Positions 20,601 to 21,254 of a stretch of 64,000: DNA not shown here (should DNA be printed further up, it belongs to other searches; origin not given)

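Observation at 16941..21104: HTCS-like sensor kinase stripped of its output, convergent with a stand-alone Hpt-STAS operon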

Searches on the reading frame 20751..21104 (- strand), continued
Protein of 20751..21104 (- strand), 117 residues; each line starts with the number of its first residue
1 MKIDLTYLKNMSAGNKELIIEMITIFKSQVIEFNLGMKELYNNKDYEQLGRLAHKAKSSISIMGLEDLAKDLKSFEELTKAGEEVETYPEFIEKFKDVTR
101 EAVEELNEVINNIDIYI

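Call 29: find_encoding_contigs(protein=P0125, flank=10000, max_places=2)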
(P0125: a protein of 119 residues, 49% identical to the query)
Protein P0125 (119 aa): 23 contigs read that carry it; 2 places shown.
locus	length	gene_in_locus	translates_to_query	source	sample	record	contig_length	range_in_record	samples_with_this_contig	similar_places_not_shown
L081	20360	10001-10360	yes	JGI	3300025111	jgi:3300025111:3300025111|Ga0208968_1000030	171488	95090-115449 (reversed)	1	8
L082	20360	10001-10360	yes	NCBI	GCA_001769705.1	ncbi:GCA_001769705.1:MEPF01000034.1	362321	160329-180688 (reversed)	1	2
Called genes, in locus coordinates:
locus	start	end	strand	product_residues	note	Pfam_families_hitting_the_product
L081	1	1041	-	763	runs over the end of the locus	PF13360:PQQ_2 (weak), PF13570:Beta-prop_ACSF4 (faint), PF05036:SPOR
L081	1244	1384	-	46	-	-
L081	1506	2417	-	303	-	PF23023:Anti-Pycsar_Apyc1, PF13691:Lactamase_B_4 (faint), PF00753:Lactamase_B (weak), PF12706:Lactamase_B_2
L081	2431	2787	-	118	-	PF01740:STAS, PF13466:STAS_2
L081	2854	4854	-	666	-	PF21710:Spt6_S1 (faint), PF00575:S1, PF23459:S1_RRP5 (faint), PF00575:S1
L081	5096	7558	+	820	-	PF07676:PD40 (faint), PF00691:OmpA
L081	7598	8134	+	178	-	PF13689:DUF4154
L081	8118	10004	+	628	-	PF17152:CHASE8 (faint), PF00672:HAMP, PF00512:HisKA, PF02518:HATPase_c, PF00072:Response_reg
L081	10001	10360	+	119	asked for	PF01627:Hpt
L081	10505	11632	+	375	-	PF01262:AlaDh_PNT_C, PF03435:Sacchrp_dh_NADP, PF03721:UDPG_MGDP_dh_N (weak), PF16653:Sacchrp_dh_C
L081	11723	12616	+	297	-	PF00892:EamA, PF03151:TPT (faint), PF00892:EamA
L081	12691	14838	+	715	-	PF10459:Peptidase_S46, PF00089:Trypsin (faint), PF13365:Trypsin_2 (faint)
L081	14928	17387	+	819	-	PF00512:HisKA, PF02518:HATPase_c, PF00072:Response_reg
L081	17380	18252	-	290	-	PF01370:Epimerase, PF02719:Polysacc_synt_2 (faint), PF04321:RmlD_sub_bind, PF16363:GDP_Man_Dehyd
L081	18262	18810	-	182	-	PF00908:dTDP_sugar_isom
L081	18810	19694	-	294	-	PF00483:NTP_transferase, PF12804:NTP_transf_3 (weak)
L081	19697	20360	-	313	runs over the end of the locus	PF01073:3Beta_HSD, PF01370:Epimerase, PF02719:Polysacc_synt_2 (faint), PF04321:RmlD_sub_bind, PF16363:GDP_Man_Dehyd, PF07993:NAD_binding_4 (weak)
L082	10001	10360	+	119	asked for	PF01627:Hpt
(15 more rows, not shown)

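Call 30: find_encoding_contigs(protein=P0140, flank=10000, max_places=2)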
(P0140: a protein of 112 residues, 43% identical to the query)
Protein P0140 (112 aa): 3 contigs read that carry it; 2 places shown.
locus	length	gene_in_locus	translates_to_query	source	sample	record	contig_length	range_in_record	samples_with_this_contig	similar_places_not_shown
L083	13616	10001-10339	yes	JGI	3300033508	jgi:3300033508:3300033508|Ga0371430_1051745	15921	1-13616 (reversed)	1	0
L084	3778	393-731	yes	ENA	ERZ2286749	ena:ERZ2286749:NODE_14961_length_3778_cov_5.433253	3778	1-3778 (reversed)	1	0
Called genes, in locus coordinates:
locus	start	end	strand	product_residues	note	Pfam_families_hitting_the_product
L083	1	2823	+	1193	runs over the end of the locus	PF00041:fn3, PF10179:NDNF (faint), PF00754:F5_F8_type_C, PF22633:F5_F8_type_C_2, PF00041:fn3, PF00756:Esterase (weak), PF02230:Abhydrolase_2 (weak), PF18962:Por_Secre_tail, +1 more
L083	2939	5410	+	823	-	PF18962:Por_Secre_tail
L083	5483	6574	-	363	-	PF01571:GCV_T, PF08669:GCV_T_C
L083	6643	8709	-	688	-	PF21033:RMD1-3, PF00691:OmpA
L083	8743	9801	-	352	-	PF00515:TPR_1 (weak), PF13414:TPR_11 (weak), PF13432:TPR_16 (weak), PF00515:TPR_1 (weak), PF07719:TPR_2 (weak), PF13424:TPR_12 (weak), PF00515:TPR_1 (weak), PF13181:TPR_8 (weak), +7 more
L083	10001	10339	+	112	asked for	PF01627:Hpt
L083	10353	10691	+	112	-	PF01740:STAS, PF13466:STAS_2 (weak)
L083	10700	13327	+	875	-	PF01624:MutS_I, PF05188:MutS_II, PF05192:MutS_III, PF05190:MutS_IV, PF00488:MutS_V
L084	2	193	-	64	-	?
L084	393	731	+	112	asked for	PF01627:Hpt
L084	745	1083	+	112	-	PF01740:STAS, PF13466:STAS_2 (weak)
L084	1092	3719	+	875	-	PF01624:MutS_I, PF05188:MutS_II, PF05192:MutS_III, PF05190:MutS_IV, PF00488:MutS_V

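Call 31: find_encoding_contigs(protein=P0134, flank=10000, max_places=2)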
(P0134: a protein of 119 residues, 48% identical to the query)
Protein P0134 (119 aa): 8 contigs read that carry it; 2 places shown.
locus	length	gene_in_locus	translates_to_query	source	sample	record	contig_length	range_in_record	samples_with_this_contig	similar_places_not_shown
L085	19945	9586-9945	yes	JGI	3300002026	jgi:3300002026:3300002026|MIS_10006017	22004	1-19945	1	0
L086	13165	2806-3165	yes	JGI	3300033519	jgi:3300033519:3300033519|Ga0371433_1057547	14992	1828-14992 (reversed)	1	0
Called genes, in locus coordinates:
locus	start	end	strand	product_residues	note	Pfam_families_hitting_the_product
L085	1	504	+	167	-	?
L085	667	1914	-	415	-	PF06245:DUF1015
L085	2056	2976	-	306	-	PF00389:2-Hacid_dh, PF02826:2-Hacid_dh_C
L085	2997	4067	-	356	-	PF00266:Aminotran_5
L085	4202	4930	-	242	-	PF04029:2-ph_phosp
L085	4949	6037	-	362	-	PF01571:GCV_T, PF08669:GCV_T_C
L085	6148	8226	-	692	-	PF07719:TPR_2 (faint), PF00515:TPR_1 (faint), PF07676:PD40 (weak), PF00691:OmpA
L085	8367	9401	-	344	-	PF04733:Coatomer_E (faint), PF13174:TPR_6 (faint), PF13181:TPR_8 (faint), PF13424:TPR_12 (faint), PF13431:TPR_17 (faint), PF14559:TPR_19 (faint), PF00515:TPR_1 (faint), PF13414:TPR_11, +5 more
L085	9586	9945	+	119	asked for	PF01627:Hpt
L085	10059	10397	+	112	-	PF01740:STAS, PF13466:STAS_2 (weak)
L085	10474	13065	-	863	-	PF02861:Clp_N, PF13191:AAA_16 (weak), PF00004:AAA, PF17871:AAA_lid_9, PF07724:AAA_2, PF00004:AAA, PF07728:AAA_5, PF10431:ClpB_D2-small, +6 more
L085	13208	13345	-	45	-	-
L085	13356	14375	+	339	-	PF13975:gag-asp_proteas (faint), PF13650:Asp_protease_2 (weak), PF13180:PDZ_2 (weak), PF00595:PDZ (weak), PF17820:PDZ_6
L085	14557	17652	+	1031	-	PF05099:TerB (faint), PF00005:ABC_tran, PF19055:ABC2_membrane_7 (faint), PF01061:ABC2_membrane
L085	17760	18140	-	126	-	PF09345:SiaC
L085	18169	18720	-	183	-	PF19788:DUF6272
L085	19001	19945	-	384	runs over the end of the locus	PF22020:RlmL_1st, PF02926:THUMP, PF01170:UPF0020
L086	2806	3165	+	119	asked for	PF01627:Hpt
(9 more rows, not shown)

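Call 35: search_solved_structures(query=window:20751-21101:-, max_evalue=1)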
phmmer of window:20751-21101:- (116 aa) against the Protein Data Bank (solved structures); distinct sequences matched with E-value up to 1: 5.
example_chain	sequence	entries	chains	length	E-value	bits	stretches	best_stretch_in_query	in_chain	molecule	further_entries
7mcd_A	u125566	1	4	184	0.086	16.3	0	40-88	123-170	AI-designed TIM-barrel F15C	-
7mcc_A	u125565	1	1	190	0.099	16.1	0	39-88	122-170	AI-designed TIM-barrel F2C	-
7smj_A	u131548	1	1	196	0.1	16.1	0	39-88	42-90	AI-designed TIM-barrel F2N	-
5cq9_A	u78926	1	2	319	0.85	13.1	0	76-110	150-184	Secreted effector protein sopD2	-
8ucj_f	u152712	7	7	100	0.96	12.9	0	61-107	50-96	Cytochrome c oxidase subunit 6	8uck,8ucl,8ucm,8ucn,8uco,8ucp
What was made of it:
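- Tried and rejected: Nothing significant (call 35).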

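Call 36: search_protein_families(library=pfam, proteins=[L028:18-2372:+, L081:2431-2787:-, L070:10943-11545:+, L070:8473-9843:-], max_evalue=0.001)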
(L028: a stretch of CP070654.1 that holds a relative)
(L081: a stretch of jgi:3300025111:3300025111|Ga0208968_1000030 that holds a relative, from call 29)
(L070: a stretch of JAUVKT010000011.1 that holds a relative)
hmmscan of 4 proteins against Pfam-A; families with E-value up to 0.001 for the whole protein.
L028:18-2372:+ (784 aa): 17 families
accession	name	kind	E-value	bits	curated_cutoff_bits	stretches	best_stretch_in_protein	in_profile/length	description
PF13424.12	TPR_12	-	6.2e-40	135.7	30.1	3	273-340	6-75/77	Tetratricopeptide repeat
PF07719.23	TPR_2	-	8.7e-34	113.3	27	2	273-298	4-29/34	Tetratricopeptide repeat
PF00515.34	TPR_1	-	3.6e-32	109.3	27.8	2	273-300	4-31/34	Tetratricopeptide repeat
PF13181.12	TPR_8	-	9.1e-26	88.2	25.7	2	273-301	4-32/34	Tetratricopeptide repeat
PF13176.12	TPR_7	-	8.5e-24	82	27.9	1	275-305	4-34/36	Tetratricopeptide repeat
PF07228.17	SpoIIE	-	3e-23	83.2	25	1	586-783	2-190/192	Stage II sporulation protein E (SpoIIE)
PF13374.12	TPR_10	-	1.9e-22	79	27.5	1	273-302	5-34/42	Tetratricopeptide repeat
PF14938.12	SNAP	-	2.9e-12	47.1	25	2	93-218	58-183/282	Soluble NSF attachment protein, SNAP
PF13432.12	TPR_16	-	1.6e-07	32.1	32.7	1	275-339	2-60/65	Tetratricopeptide repeat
PF10516.15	SHNi-TPR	-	3e-07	30.3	21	1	312-341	3-32/38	SHNi-TPR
PF13414.12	TPR_11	-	4e-07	30.1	26.8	0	317-341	1-25/42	TPR repeat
PF24885.1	TPR_NPHP3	-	9.4e-07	28.9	100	0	300-413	88-206/239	Nephrocystin-3 TPR domain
PF13428.12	TPR_14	-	4.6e-06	27.2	23.5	0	275-298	6-29/44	Tetratricopeptide repeat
PF17874.7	TPR_MalT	-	1.6e-05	24.8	45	1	276-387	46-159/336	MalT-like TPR region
PF13174.12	TPR_6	-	4.2e-05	24.4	26.3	0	275-295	5-25/33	Tetratricopeptide repeat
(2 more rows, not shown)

L081:2431-2787:- (118 aa): 2 families
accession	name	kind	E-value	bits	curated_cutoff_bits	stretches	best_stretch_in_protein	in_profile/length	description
PF01740.26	STAS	-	2.8e-14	53.2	22.6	1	13-107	11-106/106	STAS domain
PF13466.11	STAS_2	-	5.2e-10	39.8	29.2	1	20-95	6-80/80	STAS domain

L070:10943-11545:+ (200 aa): 1 family
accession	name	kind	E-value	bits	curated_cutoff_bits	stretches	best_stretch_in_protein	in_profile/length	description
PF01613.24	Flavin_Reduct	-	2.5e-29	102.8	27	1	20-178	4-149/153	Flavin reductase like domain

L070:8473-9843:- (456 aa): 6 families
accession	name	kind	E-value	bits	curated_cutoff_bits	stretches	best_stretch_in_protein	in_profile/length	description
PF07676.18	PD40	-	1.7e-16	60.1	20.9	1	181-207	3-29/38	WD40-like Beta Propeller Repeat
PF07719.23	TPR_2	-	8.1e-07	29.1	27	0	120-138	7-25/34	Tetratricopeptide repeat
PF13414.12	TPR_11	-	4.5e-06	26.7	26.8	1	59-90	8-39/42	TPR repeat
PF00515.34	TPR_1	-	7.3e-06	26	27.8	0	121-138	8-25/34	Tetratricopeptide repeat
PF24681.1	Kelch_KLHDC2_KLHL20_DRC7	-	6.9e-05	22.7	50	1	223-401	25-198/221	KLHDC2/KLHL20/DRC7 Kelch-repeats domain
PF13432.12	TPR_16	-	0.00016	22.5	32.7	0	61-104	13-56/65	Tetratricopeptide repeat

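Call 37: find_encoding_contigs(protein=P0131, flank=10000, max_places=1)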
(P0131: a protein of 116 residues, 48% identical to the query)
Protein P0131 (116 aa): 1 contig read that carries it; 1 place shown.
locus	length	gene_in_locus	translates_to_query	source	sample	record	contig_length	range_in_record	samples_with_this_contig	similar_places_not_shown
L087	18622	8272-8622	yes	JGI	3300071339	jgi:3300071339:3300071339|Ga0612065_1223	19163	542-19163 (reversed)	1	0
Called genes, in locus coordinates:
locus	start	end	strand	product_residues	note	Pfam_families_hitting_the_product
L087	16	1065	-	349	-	-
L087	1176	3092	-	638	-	PF07719:TPR_2 (faint), PF21033:RMD1-3 (faint), PF07676:PD40 (weak)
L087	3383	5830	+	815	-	PF07676:PD40 (faint), PF00691:OmpA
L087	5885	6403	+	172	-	PF13689:DUF4154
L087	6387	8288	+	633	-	PF17152:CHASE8, PF00672:HAMP, PF00512:HisKA, PF02518:HATPase_c, PF00072:Response_reg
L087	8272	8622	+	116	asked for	PF01627:Hpt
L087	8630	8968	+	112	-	PF01740:STAS, PF13466:STAS_2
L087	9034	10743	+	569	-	PF01336:tRNA_anti-codon, PF00152:tRNA-synt_2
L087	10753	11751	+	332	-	PF01210:NAD_Gly3P_dh_N, PF03807:F420_oxidored (faint), PF07479:NAD_Gly3P_dh_C, PF20618:GPD_NAD_C_bact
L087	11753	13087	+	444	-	PF00342:PGI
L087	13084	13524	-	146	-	PF13181:TPR_8 (faint), PF07719:TPR_2 (faint), PF13371:TPR_9 (faint), PF13414:TPR_11 (weak), PF13431:TPR_17 (faint), PF00515:TPR_1, PF13414:TPR_11 (weak)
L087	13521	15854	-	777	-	PF00188:CAP (weak)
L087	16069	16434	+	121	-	PF01479:S4 (weak), PF28601:HSP15_C (weak)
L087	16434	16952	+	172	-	PF16271:DUF4924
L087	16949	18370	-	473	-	PF00171:Aldedh, PF05893:LuxC (weak)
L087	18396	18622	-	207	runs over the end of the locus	PF04011:LemA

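Call 38: find_encoding_contigs(protein=P0126, flank=10000, max_places=1)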
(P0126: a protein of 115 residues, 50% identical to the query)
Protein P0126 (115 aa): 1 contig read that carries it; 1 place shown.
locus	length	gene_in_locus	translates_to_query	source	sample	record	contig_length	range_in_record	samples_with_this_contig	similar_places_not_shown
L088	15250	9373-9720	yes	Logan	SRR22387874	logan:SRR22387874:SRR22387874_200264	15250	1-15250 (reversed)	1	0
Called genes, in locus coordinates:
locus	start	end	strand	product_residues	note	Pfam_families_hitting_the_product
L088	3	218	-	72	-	?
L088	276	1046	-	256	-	-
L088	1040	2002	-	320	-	-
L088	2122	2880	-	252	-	PF00149:Metallophos, PF12850:Metallophos_2 (faint)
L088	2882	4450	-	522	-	PF12161:HsdM_N, PF02384:N6_Mtase, PF07669:Eco57I (faint)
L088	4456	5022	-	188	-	PF01420:Methylase_S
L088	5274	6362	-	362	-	-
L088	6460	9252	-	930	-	PF02739:5_3_exonuc_N, PF01367:5_3_exonuc, PF01612:DNA_pol_A_exo1, PF22619:DNA_polI_exo1, PF00476:DNA_pol_A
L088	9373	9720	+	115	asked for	PF01627:Hpt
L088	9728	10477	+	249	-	-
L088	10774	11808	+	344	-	PF00512:HisKA, PF02518:HATPase_c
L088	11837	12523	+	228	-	PF00072:Response_reg, PF00486:Trans_reg_C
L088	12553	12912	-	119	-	-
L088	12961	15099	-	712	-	PF07676:PD40 (weak), PF00691:OmpA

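Call 39: find_encoding_contigs(protein=P0124, flank=10000, max_places=1)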
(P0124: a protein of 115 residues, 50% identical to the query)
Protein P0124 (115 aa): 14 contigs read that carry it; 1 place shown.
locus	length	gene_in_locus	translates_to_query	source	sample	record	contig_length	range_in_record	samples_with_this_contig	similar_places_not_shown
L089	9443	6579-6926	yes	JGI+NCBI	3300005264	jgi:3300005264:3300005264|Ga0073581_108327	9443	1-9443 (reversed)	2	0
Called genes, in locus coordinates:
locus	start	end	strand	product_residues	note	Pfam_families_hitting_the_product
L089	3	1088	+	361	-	PF07669:Eco57I, PF12950:TaqI_C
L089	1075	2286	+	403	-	PF07669:Eco57I, PF12950:TaqI_C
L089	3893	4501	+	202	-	PF01597:GCV_H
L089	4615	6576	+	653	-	PF17152:CHASE8, PF00672:HAMP, PF00512:HisKA, PF02518:HATPase_c, PF00072:Response_reg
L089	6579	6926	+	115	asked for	PF01627:Hpt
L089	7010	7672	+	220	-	-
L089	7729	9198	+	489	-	PF23414:Beta-prop_EML_2 (faint), PF24796:WDR55 (faint), PF24817:WD40_WDHD1_1st (faint), PF00400:WD40 (faint), PF12894:ANAPC4_WD40 (faint), PF23381:Beta-prop_IFT122_1st (faint), PF25174:Beta-prop_THOC3, PF24814:WD40_Prp19, +3 more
